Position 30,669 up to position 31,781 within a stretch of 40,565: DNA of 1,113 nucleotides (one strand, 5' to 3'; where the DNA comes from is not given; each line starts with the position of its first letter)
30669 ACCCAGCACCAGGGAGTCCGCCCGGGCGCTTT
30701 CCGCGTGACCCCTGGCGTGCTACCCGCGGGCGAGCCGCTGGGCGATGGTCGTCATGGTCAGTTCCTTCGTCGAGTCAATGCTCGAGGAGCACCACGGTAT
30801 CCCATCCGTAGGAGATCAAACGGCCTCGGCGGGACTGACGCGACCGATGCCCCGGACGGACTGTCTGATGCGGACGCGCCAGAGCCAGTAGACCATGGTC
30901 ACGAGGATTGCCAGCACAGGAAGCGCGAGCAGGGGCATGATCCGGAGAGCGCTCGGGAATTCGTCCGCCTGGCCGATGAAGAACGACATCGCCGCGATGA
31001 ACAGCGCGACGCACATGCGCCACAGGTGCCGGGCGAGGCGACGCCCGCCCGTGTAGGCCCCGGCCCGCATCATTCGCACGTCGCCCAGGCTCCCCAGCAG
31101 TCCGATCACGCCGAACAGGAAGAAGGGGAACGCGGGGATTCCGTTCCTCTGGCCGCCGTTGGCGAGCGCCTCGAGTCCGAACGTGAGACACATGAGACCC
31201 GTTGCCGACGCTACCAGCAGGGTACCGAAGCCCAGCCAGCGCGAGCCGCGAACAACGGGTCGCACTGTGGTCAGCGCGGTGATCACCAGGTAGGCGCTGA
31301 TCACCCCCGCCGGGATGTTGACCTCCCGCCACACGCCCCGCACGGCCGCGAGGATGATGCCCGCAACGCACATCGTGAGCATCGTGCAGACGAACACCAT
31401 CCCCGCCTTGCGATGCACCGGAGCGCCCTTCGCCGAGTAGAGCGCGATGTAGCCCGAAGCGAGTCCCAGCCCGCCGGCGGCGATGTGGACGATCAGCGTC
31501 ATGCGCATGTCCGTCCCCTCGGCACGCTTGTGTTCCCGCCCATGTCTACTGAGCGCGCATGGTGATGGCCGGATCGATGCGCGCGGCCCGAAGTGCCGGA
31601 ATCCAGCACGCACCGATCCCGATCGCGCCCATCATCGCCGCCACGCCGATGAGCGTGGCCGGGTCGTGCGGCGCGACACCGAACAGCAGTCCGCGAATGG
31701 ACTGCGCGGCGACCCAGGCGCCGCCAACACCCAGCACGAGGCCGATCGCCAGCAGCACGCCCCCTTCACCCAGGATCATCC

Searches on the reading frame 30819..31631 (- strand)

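Call 27: search_protein_families(library=pfam, proteins=[window:30819-31631:-], max_evalue=1)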
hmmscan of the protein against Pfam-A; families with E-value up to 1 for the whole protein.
window:30819-31631:- (271 aa): 2 families
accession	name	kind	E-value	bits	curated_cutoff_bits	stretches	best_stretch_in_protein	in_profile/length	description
PF10067.14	DUF2306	-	0.0023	18.5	31.6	1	47-124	2-85/147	Predicted membrane protein (DUF2306)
PF17094.10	UPF0715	-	0.029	15.2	27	1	207-252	72-115/119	Uncharacterised protein family (UPF0715)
